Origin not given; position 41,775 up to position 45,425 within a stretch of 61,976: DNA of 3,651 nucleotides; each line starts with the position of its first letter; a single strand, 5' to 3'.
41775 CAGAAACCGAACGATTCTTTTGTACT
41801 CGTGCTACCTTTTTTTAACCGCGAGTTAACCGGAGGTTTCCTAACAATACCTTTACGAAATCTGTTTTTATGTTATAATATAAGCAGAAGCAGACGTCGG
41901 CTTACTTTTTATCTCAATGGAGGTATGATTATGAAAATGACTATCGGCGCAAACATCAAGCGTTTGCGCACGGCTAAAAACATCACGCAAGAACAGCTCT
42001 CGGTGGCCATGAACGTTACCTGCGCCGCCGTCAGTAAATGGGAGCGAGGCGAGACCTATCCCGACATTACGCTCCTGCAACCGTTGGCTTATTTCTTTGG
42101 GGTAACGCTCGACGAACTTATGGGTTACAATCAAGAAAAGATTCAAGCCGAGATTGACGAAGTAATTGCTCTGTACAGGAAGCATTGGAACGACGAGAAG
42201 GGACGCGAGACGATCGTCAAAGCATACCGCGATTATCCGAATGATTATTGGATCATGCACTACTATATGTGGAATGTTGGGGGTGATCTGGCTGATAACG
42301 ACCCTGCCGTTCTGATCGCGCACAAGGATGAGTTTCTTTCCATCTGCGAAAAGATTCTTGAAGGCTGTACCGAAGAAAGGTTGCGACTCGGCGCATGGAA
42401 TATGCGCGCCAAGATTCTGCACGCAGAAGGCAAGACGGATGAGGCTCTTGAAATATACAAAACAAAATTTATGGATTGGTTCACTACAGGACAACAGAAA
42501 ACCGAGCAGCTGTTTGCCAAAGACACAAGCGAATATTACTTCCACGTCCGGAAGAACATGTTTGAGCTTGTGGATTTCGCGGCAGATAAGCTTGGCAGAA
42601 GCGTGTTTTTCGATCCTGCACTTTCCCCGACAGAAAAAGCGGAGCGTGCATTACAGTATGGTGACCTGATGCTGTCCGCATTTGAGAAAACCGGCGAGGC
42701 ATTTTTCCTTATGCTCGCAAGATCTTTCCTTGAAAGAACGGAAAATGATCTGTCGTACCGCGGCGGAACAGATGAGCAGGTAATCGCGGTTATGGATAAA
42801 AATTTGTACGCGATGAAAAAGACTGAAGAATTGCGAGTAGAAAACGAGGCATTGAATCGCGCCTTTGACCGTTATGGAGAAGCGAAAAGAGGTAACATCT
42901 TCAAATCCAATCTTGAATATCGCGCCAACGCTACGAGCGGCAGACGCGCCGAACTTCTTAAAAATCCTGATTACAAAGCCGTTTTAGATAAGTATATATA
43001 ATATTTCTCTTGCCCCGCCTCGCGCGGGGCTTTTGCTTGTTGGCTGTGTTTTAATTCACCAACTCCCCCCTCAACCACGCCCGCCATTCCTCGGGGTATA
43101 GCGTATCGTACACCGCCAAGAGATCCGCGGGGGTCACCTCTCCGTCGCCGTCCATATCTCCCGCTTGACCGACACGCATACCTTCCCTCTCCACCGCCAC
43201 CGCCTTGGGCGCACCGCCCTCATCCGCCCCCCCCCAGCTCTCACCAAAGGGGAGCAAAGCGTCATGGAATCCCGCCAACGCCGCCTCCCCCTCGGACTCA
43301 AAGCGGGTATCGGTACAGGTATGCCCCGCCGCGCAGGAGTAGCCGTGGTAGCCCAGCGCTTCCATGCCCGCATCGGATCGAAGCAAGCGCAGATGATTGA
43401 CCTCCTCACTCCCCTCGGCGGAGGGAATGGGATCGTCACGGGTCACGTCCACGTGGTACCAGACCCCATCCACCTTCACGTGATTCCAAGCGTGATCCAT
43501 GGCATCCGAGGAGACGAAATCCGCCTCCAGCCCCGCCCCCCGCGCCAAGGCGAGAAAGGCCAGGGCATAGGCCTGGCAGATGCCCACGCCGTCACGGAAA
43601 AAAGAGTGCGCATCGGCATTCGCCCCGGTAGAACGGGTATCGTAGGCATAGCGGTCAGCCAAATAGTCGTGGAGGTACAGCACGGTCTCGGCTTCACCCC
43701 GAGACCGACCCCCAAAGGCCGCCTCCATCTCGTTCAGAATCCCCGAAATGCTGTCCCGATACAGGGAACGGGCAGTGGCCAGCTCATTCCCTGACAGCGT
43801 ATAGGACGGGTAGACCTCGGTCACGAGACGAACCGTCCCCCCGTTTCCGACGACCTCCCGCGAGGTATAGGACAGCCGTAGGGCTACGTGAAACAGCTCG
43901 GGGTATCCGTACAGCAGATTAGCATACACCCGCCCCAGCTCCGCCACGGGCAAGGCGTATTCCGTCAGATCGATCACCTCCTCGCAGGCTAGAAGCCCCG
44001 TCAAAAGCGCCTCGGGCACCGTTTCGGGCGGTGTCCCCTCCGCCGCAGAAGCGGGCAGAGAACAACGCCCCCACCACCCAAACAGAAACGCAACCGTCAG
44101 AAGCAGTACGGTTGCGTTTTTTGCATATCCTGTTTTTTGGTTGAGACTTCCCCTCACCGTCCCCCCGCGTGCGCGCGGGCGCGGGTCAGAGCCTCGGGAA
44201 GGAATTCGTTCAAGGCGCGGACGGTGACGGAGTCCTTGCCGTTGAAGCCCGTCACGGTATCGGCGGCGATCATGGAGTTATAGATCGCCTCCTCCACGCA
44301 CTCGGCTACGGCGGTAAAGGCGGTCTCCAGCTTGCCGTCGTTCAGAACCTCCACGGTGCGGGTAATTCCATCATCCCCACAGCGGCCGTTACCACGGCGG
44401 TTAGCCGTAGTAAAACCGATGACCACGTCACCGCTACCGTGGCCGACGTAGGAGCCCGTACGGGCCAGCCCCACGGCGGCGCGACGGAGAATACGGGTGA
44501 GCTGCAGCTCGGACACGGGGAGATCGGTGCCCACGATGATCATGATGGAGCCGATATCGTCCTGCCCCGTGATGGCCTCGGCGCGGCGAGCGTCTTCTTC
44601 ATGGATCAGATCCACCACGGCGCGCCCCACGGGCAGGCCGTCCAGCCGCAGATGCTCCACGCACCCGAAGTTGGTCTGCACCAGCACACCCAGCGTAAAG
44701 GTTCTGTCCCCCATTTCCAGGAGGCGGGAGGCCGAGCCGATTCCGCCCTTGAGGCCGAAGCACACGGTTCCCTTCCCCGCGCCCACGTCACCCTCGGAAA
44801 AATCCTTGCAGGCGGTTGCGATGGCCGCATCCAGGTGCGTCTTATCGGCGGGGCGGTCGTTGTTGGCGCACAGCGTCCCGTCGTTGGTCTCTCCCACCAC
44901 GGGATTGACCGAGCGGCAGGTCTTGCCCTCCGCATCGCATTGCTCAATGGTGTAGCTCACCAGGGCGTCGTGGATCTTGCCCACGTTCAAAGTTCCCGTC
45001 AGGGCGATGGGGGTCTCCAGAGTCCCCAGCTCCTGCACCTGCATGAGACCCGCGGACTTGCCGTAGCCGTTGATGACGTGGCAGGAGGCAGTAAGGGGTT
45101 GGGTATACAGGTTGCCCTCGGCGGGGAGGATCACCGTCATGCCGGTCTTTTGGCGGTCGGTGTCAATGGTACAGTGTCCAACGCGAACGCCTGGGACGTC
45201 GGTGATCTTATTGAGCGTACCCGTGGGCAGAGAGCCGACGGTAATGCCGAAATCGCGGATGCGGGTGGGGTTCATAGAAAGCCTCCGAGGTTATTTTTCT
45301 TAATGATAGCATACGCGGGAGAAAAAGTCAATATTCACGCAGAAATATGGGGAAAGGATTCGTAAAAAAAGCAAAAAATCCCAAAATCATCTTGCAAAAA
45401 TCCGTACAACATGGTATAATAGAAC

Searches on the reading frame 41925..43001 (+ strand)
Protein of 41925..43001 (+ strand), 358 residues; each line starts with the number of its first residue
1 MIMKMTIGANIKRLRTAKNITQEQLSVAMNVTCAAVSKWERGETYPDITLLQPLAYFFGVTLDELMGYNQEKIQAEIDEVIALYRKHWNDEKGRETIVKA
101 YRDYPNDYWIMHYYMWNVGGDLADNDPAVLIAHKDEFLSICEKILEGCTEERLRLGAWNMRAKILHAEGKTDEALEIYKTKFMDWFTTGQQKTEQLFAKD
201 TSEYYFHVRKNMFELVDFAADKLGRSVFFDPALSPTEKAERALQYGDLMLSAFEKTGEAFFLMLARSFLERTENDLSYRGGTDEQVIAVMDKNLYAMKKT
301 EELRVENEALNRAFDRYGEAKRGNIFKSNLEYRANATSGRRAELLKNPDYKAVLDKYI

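Call 18: search_protein_families(library=pfam, proteins=[window:41925-43001:+], max_evalue=0.01)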
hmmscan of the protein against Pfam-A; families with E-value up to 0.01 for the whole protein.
window:41925-43001:+ (358 aa): 4 families
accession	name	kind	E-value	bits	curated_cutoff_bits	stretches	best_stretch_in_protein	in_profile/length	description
PF01381.28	HTH_3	-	2.2e-12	47.2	23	1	11-65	1-55/55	Helix-turn-helix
PF13560.12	HTH_31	-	1.3e-06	29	27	1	7-64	2-60/64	Helix-turn-helix domain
PF13443.12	HTH_26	-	3.8e-06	27.5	22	1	10-71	1-63/63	Cro/C1-type HTH DNA-binding domain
PF12844.13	HTH_19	-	0.0066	16.8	30.2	0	8-66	1-59/64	Helix-turn-helix domain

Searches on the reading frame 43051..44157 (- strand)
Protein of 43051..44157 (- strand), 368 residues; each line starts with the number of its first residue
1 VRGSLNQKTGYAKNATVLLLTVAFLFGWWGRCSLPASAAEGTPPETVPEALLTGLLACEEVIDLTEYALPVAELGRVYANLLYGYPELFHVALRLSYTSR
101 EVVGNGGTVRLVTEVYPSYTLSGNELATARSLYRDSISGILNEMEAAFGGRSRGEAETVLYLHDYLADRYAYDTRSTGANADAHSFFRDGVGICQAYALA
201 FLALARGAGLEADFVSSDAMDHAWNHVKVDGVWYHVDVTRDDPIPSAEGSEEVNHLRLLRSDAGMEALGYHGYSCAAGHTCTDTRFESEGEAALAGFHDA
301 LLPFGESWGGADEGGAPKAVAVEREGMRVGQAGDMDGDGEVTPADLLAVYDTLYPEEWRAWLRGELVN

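Call 18: search_protein_families(library=pfam, proteins=[window:43051-44157:-], max_evalue=0.01)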
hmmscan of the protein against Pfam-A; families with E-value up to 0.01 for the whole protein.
window:43051-44157:- (368 aa): 1 family
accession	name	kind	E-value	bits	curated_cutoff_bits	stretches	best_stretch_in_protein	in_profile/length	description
PF01841.26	Transglut_core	-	3.8e-15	56.5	23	1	154-237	13-107/108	Transglutaminase-like superfamily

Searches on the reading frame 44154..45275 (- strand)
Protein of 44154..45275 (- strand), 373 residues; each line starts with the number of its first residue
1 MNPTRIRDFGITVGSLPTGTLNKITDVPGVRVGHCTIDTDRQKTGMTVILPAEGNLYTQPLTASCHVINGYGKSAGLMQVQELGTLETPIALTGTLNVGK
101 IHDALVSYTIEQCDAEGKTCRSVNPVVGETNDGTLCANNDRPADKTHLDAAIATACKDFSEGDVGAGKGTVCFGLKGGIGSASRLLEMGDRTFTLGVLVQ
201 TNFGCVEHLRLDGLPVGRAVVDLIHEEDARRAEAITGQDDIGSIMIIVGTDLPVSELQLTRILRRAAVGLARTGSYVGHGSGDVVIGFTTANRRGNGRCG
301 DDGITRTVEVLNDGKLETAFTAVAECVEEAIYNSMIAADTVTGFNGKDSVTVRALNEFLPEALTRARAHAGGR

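Call 18: search_protein_families(library=pfam, proteins=[window:44154-45275:-], max_evalue=0.01)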
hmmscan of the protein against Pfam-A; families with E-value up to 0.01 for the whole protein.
window:44154-45275:- (373 aa): 1 family
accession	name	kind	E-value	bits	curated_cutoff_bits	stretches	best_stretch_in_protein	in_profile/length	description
PF03576.19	Peptidase_S58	-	4.6e-107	358.5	23.9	1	22-347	1-305/307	Peptidase family S58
